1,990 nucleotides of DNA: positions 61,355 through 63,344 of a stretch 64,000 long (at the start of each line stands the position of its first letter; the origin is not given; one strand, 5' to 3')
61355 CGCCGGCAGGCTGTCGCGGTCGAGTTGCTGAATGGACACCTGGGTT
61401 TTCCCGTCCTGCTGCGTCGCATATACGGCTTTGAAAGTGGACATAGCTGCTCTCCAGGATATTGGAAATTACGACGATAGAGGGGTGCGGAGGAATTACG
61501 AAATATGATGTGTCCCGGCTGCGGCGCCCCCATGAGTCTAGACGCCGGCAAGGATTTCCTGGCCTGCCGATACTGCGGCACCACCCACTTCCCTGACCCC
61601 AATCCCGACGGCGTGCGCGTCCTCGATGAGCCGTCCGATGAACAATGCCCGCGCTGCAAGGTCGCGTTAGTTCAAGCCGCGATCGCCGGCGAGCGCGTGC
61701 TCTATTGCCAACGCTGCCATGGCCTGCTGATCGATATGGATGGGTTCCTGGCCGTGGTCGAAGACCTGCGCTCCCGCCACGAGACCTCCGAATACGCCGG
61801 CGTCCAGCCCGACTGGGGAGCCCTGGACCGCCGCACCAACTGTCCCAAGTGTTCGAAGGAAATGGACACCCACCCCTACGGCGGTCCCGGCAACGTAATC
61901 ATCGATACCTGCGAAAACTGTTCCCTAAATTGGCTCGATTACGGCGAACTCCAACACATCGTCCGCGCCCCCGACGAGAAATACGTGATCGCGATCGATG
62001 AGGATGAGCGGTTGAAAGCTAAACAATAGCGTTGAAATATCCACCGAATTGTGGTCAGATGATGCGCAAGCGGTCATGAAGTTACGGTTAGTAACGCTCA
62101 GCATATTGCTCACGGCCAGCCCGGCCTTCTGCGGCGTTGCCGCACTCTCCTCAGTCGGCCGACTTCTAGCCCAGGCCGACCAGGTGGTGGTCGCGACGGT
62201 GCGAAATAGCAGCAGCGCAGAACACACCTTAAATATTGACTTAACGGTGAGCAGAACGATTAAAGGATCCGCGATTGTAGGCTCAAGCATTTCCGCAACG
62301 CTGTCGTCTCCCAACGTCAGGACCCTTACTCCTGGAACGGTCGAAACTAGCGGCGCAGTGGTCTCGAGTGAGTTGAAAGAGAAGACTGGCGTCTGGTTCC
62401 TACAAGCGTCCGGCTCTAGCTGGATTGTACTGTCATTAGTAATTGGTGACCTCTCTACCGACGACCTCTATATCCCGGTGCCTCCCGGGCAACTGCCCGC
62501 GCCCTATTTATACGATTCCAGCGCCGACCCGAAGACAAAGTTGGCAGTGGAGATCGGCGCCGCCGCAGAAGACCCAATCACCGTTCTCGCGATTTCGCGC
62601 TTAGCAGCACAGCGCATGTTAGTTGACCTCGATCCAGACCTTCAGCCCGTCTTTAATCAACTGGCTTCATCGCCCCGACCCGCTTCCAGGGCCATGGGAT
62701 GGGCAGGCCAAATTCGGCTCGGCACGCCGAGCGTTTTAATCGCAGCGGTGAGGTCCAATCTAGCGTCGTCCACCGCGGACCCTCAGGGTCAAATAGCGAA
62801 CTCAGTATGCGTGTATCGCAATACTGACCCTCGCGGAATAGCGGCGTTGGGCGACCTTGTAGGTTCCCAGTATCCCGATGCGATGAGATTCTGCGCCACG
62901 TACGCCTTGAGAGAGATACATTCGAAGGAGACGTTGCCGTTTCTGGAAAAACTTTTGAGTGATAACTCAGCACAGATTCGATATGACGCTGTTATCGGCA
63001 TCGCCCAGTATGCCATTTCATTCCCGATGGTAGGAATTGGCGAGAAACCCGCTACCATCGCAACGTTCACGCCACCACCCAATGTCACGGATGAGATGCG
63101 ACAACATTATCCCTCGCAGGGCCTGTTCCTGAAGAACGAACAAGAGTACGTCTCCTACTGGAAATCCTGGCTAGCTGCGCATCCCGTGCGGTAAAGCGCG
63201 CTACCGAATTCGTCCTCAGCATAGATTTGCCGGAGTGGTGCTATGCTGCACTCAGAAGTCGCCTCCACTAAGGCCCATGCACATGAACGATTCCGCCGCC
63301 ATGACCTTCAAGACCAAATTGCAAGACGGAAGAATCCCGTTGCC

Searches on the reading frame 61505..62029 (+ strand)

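Call 46: search_protein_families(library=pfam, max_evalue=0.5, proteins=[window:61505-62029:+])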
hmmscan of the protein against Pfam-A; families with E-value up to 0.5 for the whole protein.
window:61505-62029:+ (174 aa): 14 families
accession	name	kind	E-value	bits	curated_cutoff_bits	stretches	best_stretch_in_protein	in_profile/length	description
PF13453.11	Zn_ribbon_TFIIB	-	2.4e-16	59.3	22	2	112-154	1-40/41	Transcription factor zinc-finger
PF07191.17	Zn_ribbon_6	-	1.3e-05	25.5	25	1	2-74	2-58/67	Double zinc ribbon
PF24042.1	DUF7351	-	0.00044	20.5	31.2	1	45-140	1-101/177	Domain of unknown function (DUF7351)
PF23548.1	Zn_ribbon_FGT1_2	-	0.0018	18.3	27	0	110-123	20-33/35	FORGETTER1 second zinc ribbon domain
PF12760.12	Zn_ribbon_IS1595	-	0.0022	18.4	25.4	1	46-72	19-44/46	Transposase zinc-ribbon domain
PF07282.18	Cas12f1-like_TNB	-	0.0027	18.3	26.3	0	46-77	29-51/60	Cas12f1-like, TNB domain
PF18319.7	Zn_ribbon_PriA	-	0.0065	16.8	26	1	3-27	1-25/27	PriA DNA helicase Cys-rich region (CRR) domain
PF08271.17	Zn_Ribbon_TF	-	0.019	15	29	1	1-26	1-27/43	TFIIB zinc-binding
PF12773.13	DZR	-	0.044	14.4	27.3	0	111-140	13-31/45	Double zinc ribbon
PF14446.12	Prok-RING_1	-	0.073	13.5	29.1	1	2-28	6-30/54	Prokaryotic RING finger family 1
PF10571.15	UPF0547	-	0.16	12.5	29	1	3-25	3-21/26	Uncharacterised protein family UPF0547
PF01155.25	HypA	-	0.19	12.2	28.9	0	108-140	68-93/112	Hydrogenase/urease nickel incorporation, metallochaperone, hypA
PF01396.24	Zn_ribbon_Top1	-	0.21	11.9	32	1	3-24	4-30/39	Topoisomerase DNA binding C4 zinc finger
PF03884.20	YacG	-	0.45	10.7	25.5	0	47-72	2-27/52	DNA gyrase inhibitor YacG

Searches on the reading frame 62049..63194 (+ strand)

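Call 46: search_protein_families(library=pfam, max_evalue=0.5, proteins=[window:62049-63194:+])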
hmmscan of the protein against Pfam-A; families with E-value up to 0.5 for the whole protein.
window:62049-63194:+ (381 aa): 4 families
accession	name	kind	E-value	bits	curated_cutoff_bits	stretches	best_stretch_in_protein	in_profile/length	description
PF13646.12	HEAT_2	-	2.3e-05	25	27.7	1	243-318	14-87/88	HEAT repeats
PF02985.28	HEAT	-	0.01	16.4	23.5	1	296-321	2-27/31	HEAT repeat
PF13513.12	HEAT_EZ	-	0.049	14.6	27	1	291-320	25-54/55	HEAT-like repeat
PF23560.1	GBD_Hemicentin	-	0.073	13.4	27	1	46-123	5-88/100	Hemicentin galactose-binding domain-like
